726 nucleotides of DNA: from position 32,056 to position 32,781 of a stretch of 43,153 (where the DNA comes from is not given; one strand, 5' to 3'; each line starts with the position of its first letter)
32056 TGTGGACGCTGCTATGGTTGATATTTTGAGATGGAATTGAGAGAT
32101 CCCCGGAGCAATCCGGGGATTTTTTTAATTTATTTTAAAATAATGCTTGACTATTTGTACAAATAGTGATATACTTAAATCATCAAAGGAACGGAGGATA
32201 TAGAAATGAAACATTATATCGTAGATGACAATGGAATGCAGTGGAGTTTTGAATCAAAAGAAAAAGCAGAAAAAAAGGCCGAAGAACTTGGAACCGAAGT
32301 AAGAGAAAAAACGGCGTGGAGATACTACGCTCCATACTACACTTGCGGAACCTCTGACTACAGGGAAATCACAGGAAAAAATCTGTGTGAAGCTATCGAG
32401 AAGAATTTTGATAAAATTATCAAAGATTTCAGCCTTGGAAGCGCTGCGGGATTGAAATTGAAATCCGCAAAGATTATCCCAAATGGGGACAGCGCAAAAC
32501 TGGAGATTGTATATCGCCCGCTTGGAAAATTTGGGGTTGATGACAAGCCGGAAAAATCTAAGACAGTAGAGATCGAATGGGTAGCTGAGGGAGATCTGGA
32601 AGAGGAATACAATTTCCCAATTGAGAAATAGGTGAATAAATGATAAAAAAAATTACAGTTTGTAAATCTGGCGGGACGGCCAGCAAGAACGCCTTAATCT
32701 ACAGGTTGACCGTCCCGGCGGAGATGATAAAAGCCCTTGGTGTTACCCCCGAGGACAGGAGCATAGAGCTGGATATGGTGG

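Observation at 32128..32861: Self-contained AT-rich moron: palindrome-bearing consensus promoter, orphan 141-aa protein plus AbrB-type protein, terminators on both sides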

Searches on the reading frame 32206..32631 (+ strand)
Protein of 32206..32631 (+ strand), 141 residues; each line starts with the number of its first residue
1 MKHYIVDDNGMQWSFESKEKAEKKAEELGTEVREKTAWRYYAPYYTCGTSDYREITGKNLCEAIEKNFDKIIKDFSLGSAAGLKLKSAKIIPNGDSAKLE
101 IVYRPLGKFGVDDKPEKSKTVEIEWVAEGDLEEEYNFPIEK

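Call 4: search_protein_families(library=pfam, proteins=[window:32206-32631:+], max_evalue=1)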
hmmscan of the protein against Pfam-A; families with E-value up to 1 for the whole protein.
window:32206-32631:+ (141 aa): 1 family
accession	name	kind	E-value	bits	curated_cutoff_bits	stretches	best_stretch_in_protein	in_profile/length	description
PF12518.13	DUF3721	-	0.34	11.1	27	1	15-29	1-15/33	Protein of unknown function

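Call 5: search_protein_families(library=phrogs, proteins=[window:32206-32631:+], max_evalue=1)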
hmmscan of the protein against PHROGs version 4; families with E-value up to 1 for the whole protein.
window:32206-32631:+ (141 aa): 1 family
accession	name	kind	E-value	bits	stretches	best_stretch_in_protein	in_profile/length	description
phrog_13967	-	unknown function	0.16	13.2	1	18-76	21-77/97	-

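Call 6: search_protein_families(library=padloc, proteins=[window:32206-32631:+], max_evalue=10)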
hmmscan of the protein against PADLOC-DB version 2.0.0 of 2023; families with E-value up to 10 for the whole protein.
window:32206-32631:+ (141 aa): 0 families

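Call 7: search_protein_families(library=ncbifam, proteins=[window:32206-32631:+], max_evalue=10)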
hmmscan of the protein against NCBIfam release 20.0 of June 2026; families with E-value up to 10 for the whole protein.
window:32206-32631:+ (141 aa): 0 families

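Call 10: find_homologous_proteins(query=window:32206-32631:+, max_evalue=0.01)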
Query window:32206-32631:+ (141 aa): 3 proteins with E <= 0.01 among 20 candidates.
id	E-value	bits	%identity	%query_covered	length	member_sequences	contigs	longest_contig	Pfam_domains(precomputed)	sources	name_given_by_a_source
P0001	7.0e-86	303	97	100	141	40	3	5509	-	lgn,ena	-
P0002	1.3e-84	299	94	100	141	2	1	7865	-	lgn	-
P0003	4.3e-78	278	89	100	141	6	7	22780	-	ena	-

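Call 11: search_dna_similar(query=window:32206-32628:+, collection=phages, mode=protein, max_evalue=0.01)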
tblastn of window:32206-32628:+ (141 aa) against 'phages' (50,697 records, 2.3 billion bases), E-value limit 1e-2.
No match.

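Call 15: find_encoding_contigs(protein=P0003, flank=8000, max_places=8)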
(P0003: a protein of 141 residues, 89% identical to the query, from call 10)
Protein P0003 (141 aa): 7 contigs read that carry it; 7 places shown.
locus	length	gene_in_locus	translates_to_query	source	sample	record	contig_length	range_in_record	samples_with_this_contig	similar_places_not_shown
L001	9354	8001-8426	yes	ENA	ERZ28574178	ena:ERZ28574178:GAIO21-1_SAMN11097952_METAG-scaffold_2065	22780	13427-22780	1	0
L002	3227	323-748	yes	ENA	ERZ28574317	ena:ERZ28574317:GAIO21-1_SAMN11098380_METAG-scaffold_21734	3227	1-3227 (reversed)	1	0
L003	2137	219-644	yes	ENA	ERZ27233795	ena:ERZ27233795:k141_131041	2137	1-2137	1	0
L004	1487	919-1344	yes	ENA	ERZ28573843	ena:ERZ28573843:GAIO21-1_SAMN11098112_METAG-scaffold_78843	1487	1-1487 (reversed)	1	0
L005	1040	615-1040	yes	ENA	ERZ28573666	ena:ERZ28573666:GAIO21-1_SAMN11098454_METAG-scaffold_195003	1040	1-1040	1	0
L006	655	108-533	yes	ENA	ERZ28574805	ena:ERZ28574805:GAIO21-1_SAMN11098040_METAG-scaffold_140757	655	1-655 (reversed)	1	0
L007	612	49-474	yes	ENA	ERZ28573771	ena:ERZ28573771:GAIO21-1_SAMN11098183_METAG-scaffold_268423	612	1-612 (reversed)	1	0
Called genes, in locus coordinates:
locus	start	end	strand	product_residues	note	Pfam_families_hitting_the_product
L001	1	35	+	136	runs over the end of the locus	-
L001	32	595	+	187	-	PF06854:Phage_Gp15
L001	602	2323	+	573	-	PF20155:TMP_3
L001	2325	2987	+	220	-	-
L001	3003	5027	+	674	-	PF06605:Prophage_tail, PF13884:Peptidase_S74 (weak)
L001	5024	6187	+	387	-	-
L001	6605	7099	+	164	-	PF05105:Phage_holin_4_1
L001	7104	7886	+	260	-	PF25309:ELLD, PF01471:PG_binding_1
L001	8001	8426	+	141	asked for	-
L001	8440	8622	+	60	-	-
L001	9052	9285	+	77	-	PF12844:HTH_19 (weak), PF01381:HTH_3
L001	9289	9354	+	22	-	?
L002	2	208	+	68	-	?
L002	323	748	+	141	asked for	-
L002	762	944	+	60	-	-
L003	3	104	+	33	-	?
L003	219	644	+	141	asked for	-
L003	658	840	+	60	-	-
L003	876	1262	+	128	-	-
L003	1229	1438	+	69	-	-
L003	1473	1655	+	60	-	-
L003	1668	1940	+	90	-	-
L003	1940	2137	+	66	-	?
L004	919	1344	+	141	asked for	-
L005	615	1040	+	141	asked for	?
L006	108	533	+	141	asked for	-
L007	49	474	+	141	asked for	-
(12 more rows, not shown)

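Call 22: search_protein_representatives(protein=window:32206-32631:+)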
Query: 141 residues. Proteins with E-value up to 0.001 (for the whole library): 24; up to 1e-10: 10; up to 1e-30: 2. The best 24 are listed.
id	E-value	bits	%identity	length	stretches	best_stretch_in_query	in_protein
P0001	2.2e-86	303.1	97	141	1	1-141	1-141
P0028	2.9e-32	127.8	69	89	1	1-87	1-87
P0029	3.8e-29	117.6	50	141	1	1-141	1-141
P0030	1.2e-28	116.0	93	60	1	1-57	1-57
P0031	2.5e-25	105.2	48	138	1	3-134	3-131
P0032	1.6e-23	99.4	43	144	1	1-139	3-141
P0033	1.3e-21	93.2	53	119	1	1-83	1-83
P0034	3.1e-17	79.0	41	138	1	19-135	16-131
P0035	5.3e-14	68.6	36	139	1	1-134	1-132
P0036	9.8e-13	64.5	37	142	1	1-129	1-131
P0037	2.4e-10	56.7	34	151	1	1-141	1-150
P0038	5.9e-10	55.5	35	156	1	1-139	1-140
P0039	9.3e-09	51.6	32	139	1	1-136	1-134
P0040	7.6e-07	45.4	86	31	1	1-28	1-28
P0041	1.8e-06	44.2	34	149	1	13-133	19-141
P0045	3.9e-05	39.8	31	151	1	1-140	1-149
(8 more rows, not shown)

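Call 27: find_related_loci(query=window:32206-32628:+, collection=viral_contigs, flank=6000)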
Query window:32206-32628:+ (141 aa) in viral_contigs; peptide patterns used: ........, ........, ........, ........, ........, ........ (x = any residue, [..] = any of these).
21 stretches matched a pattern, but none encodes a relative of the query by tblastn (E <= 1e-3).

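Call 28: find_encoding_contigs(protein=P0029, flank=5000, max_places=3)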
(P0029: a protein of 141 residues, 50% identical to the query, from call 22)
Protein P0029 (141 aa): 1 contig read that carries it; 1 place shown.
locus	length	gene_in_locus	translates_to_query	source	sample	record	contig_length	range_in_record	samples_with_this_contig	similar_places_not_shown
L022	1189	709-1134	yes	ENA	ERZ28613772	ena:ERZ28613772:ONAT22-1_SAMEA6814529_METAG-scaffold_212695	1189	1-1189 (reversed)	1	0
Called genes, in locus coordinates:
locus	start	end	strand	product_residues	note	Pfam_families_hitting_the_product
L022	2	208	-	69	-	?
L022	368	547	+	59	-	-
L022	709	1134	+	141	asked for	-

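Call 29: find_encoding_contigs(protein=P0037, flank=5000, max_places=3)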
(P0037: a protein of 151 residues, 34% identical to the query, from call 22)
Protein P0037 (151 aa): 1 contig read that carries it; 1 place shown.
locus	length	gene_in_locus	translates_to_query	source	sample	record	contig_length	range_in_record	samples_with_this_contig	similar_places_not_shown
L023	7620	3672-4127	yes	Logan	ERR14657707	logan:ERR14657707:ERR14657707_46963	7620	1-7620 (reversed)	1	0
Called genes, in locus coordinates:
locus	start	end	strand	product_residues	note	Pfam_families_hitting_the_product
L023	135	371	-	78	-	PF01381:HTH_3 (weak), PF13443:HTH_26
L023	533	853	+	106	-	-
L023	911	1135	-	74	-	PF01381:HTH_3, PF13443:HTH_26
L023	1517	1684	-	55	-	PF22147:AcrIC5 (faint)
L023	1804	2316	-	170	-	-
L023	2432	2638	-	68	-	PF13443:HTH_26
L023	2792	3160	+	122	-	-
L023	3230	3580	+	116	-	-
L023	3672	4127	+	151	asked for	-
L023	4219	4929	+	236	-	PF09709:Cas_Csd1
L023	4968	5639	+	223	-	-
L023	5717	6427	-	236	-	PF01832:Glucosaminidase, PF01471:PG_binding_1, PF09374:PG_binding_3 (faint)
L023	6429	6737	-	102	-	-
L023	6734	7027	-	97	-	-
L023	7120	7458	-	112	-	-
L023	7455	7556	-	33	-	-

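Call 32: search_protein_families(library=pfam, proteins=[L023:4219-4929:+, L023:4968-5639:+, L023:3230-3580:+, L023:2792-3160:+, L023:1517-1684:-], max_evalue=1)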
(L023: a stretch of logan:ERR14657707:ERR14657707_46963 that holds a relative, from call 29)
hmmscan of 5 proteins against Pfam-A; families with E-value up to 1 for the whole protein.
L023:4219-4929:+ (236 aa): 1 family
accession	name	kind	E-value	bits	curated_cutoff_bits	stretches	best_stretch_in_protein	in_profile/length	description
PF09709.15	Cas_Csd1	-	7.5e-12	45.1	27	1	16-192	4-201/559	CRISPR-associated protein (Cas_Csd1)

L023:4968-5639:+ (223 aa): 1 family
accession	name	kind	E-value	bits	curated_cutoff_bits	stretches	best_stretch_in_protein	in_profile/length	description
PF04803.17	Cor1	-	0.061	14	32.1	1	13-75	17-76/132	Cor1/Xlr/Xmr conserved region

L023:3230-3580:+ (116 aa): 0 families

L023:2792-3160:+ (122 aa): 0 families

L023:1517-1684:- (55 aa): 2 families
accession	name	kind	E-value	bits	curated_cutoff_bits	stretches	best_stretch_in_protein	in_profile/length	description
PF22147.1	AcrIC5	-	2.1e-05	25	27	1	7-38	11-43/53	Anti-CRISPR protein AcrIC5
PF03262.19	Corona_6B_7B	-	0.16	12.1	27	1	11-42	143-175/208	Coronavirus 6B/7B protein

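Call 33: search_protein_families(library=phrogs, proteins=[L023:4219-4929:+, L023:4968-5639:+, L023:3230-3580:+, L023:2792-3160:+, L023:1517-1684:-], max_evalue=0.1)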
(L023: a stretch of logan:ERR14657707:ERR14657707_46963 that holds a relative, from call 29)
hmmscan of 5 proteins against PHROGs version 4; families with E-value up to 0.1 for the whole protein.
L023:4219-4929:+ (236 aa): 0 families

L023:4968-5639:+ (223 aa): 1 family
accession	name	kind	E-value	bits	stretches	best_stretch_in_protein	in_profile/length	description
phrog_36579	-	unknown function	0.0097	16.9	0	101-141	79-119/154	-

L023:3230-3580:+ (116 aa): 0 families

L023:2792-3160:+ (122 aa): 0 families

L023:1517-1684:- (55 aa): 0 families

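Call 34: predict_structure(alignment_id=A1)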
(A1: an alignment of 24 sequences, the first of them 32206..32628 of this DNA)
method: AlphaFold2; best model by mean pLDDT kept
length: 141 residues; sequences in the alignment: 24
mean_pLDDT: 83.4   pTM: 0.70
mean pLDDT of the five models: 83.4, 80.5, 80.5, 80.4, 75.5
residues with pLDDT >= 90: 26; 70-90: 101; 50-70: 14; < 50: 0
segments of 3 or more residues with pLDDT < 50: none
pLDDT, mean of each block of 10 residues (from residue 1): 80 82 88 86 66 87 89 79 87 91 81 83 87 85 52
secondary structure, 60 per line:
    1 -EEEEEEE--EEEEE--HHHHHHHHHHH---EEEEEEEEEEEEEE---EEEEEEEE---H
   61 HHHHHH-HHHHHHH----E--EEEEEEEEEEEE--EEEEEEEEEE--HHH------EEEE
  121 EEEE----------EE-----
elements in order: E2-8 E11-15 H18-28 E32-45 E49-56 H60-66 H68-74 E82-93 E96-105 E117-124

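Call 38: fold_search(model_id=the predicted structure, library=pdb)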
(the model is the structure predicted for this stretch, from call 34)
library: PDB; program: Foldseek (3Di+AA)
matches with E <= 10: 941; with E <= 0.001: 0
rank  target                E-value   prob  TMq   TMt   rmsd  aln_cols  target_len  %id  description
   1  9fel_A                1.2e-01  0.41  0.29  0.21  13.5       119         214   13  LSSmCherry1 - Directionality of Optical Properties of Fluorescent Proteins (released 2025-07-02)
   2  9jx2                  1.3e-01  0.60  0.31  0.22  14.2       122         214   13  Structure of rsCherry exposed to oxygen for 8 days (released 2025-07-09)
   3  8b7g                  1.3e-01  0.35  0.27  0.19  14.3       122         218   12  Structure of oxygen-degraded rsCherry (released 2023-04-05)
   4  2qli_A                1.7e-01  0.30  0.27  0.20  14.4       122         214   12  mPlum E16Q mutant (released 2008-07-22)
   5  9ffi                  1.8e-01  0.63  0.34  0.22  14.0       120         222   12  mScarlet (SG C5) - Directionality of Optical Properties of Fluorescent Proteins (released 2025-06-04)
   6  4q7t_A                1.8e-01  0.33  0.28  0.20  14.3       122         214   15  Crystal structure of photoswitchable fluorescent protein PSmOrange (released 2014-07-09)
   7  8b65                  1.9e-01  0.38  0.28  0.19  14.5       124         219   13  Structure of rsCherry crystallized in anaerobic conditions (released 2023-04-05)
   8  8zxo                  2.5e-01  0.57  0.33  0.23  14.1       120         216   12  Structure of the red fluorescent protein mScarlet-H at pH8.5 (released 2025-02-19)
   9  4q7t_B                2.5e-01  0.28  0.29  0.21  14.2       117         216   14  Crystal structure of photoswitchable fluorescent protein PSmOrange (released 2014-07-09)
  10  4h3l_A                2.5e-01  0.25  0.27  0.20  14.3       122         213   12  mPlum-E16P (released 2012-10-31)
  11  2qlh_A                2.5e-01  0.23  0.28  0.20  14.2       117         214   12  mPlum I65L mutant (released 2008-07-22)
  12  9h25                  2.5e-01  0.16  0.23  0.17  14.7       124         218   12  Structure of rsCherry exposed to oxygen for 16 days (released 2025-08-20)
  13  3mgf_A                2.7e-01  0.38  0.31  0.22  12.0       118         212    9  Crystal Structure of Monomeric Kusabira-Orange (MKO), Orange-Emitting GFP-like Protein, at pH 7.5 (released 2011-03-16)
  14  7ry2_H                2.7e-01  0.33  0.30  0.22  14.1       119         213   13  mSandy2 (released 2022-01-26)
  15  4h3m_B                2.7e-01  0.28  0.28  0.20  13.6       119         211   12  mPlumAYC-E16A (released 2012-10-24)
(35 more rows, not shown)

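Call 46: fold_search(model_id=the predicted structure, library=viral)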
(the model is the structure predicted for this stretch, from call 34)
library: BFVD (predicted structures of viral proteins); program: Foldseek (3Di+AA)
matches with E <= 10: 894; with E <= 0.001: 1
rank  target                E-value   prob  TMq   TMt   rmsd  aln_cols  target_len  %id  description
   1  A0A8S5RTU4            7.3e-05  1.00  0.53  0.26   4.1       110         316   25  Helix-turn-helix domain protein [Ackermannviridae sp.]
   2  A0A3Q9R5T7            5.5e-03  0.47  0.20  0.17  20.9       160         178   15  (no name in the UniProt tables at hand)
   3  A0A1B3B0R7            2.4e-02  0.90  0.29  0.33   7.8        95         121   13  Uncharacterized protein [Gordonia phage Jumbo]
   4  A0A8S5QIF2            5.2e-02  0.96  0.37  0.29   7.2       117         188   14  Antitoxin [Siphoviridae sp. cteHV32]
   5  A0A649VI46            5.2e-02  0.75  0.28  0.34   7.2        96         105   17  (no name in the UniProt tables at hand)
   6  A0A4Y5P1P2            5.2e-02  0.54  0.24  0.26  11.7        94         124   14  Uncharacterized protein [Pantoea phage vB_PagS_AAS21]
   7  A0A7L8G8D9            6.5e-02  0.60  0.25  0.34  11.3       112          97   15  (no name in the UniProt tables at hand)
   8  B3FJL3                6.9e-02  0.69  0.29  0.22  13.7       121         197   12  Uncharacterized protein [Pseudomonas phage 201phi2-1]
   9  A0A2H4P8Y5            8.1e-02  0.57  0.27  0.34   6.9        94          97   18  Uncharacterized protein [Corynebacterium phage PotatoChip]
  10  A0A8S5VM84            8.1e-02  0.51  0.23  0.30  10.2        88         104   18  (no name in the UniProt tables at hand)
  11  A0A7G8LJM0            9.6e-02  0.66  0.27  0.37   9.2       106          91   11  Uncharacterized protein [Pseudomonas phage Waldo5]
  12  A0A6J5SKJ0            1.0e-01  0.21  0.22  0.19  15.6       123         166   16  Uncharacterized protein [uncultured Caudovirales phage]
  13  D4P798                1.1e-01  0.66  0.29  0.32   6.3        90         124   12  (no name in the UniProt tables at hand)
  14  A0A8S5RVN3            1.3e-01  0.16  0.19  0.21  13.4       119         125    8  Uncharacterized protein [Siphoviridae sp. ctHip2]
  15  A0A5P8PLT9            1.7e-01  0.21  0.20  0.22  14.6       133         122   10  (no name in the UniProt tables at hand)
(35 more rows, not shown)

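Call 53: search_solved_structures(query=A1, max_evalue=10)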
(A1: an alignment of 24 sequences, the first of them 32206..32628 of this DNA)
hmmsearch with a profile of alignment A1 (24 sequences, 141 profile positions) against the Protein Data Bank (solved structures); distinct sequences matched with E-value up to 10: 6.
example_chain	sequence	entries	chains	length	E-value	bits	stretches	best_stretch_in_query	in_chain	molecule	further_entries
4d9s_A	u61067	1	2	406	0.073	16.2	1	62-95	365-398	UVB-resistance protein UVR8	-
8gqe_B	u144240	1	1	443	0.078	16.1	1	62-96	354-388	Ultraviolet-B receptor UVR8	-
7vgg_B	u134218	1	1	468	0.084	16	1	62-96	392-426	Ultraviolet-B receptor UVR8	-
5up1_A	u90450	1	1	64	0.69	13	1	6-32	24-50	EEHEE_rd3_1049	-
8skd_A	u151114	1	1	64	1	12.5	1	6-29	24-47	Miniprotein EEHEE_rd4_0871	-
2jre_A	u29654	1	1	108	1.2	12.3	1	76-112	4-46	C60-1 PDZ domain peptide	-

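Call 68: find_encoding_contigs(protein=P0032, flank=4000, max_places=3)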
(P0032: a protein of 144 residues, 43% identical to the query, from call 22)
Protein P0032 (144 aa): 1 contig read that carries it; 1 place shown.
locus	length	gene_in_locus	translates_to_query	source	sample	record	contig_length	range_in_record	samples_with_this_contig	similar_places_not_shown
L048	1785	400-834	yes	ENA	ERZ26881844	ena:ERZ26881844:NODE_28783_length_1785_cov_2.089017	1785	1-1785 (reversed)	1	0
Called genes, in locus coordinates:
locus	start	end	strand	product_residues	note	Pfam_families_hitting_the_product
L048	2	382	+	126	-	?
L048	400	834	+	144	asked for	-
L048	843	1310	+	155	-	-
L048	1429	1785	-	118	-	?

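Call 69: find_encoding_contigs(protein=P0036, flank=4000, max_places=3)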
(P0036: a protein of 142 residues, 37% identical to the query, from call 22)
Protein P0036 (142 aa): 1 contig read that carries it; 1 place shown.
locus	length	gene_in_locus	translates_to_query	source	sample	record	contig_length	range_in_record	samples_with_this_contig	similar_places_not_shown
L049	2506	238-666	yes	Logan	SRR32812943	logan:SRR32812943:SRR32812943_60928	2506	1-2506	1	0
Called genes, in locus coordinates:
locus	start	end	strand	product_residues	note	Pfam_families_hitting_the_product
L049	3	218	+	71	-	?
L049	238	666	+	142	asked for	-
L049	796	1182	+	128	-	-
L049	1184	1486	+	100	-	-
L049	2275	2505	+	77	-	?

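Call 70: find_encoding_contigs(protein=P0045, flank=4000, max_places=3)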
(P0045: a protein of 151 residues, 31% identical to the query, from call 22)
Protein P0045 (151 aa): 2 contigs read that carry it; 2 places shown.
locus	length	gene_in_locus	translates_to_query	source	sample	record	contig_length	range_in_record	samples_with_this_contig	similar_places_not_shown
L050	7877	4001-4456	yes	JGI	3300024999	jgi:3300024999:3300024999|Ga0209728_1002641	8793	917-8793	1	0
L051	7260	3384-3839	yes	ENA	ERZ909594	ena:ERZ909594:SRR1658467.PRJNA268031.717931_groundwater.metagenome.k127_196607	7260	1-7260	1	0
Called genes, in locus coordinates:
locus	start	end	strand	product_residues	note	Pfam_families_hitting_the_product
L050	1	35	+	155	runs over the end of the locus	-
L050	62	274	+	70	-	-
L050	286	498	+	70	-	-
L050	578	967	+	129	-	-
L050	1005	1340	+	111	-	-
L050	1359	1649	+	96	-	-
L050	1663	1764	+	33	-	-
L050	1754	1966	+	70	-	-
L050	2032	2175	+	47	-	-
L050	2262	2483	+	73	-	-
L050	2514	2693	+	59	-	-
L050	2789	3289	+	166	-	-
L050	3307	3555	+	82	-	-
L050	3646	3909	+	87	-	-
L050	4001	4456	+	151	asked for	-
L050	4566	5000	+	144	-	-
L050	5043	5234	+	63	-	-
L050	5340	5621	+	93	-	-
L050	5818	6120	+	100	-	-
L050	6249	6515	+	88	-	-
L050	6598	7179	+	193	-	-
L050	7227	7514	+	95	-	-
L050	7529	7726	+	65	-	-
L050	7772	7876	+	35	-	?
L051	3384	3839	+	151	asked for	-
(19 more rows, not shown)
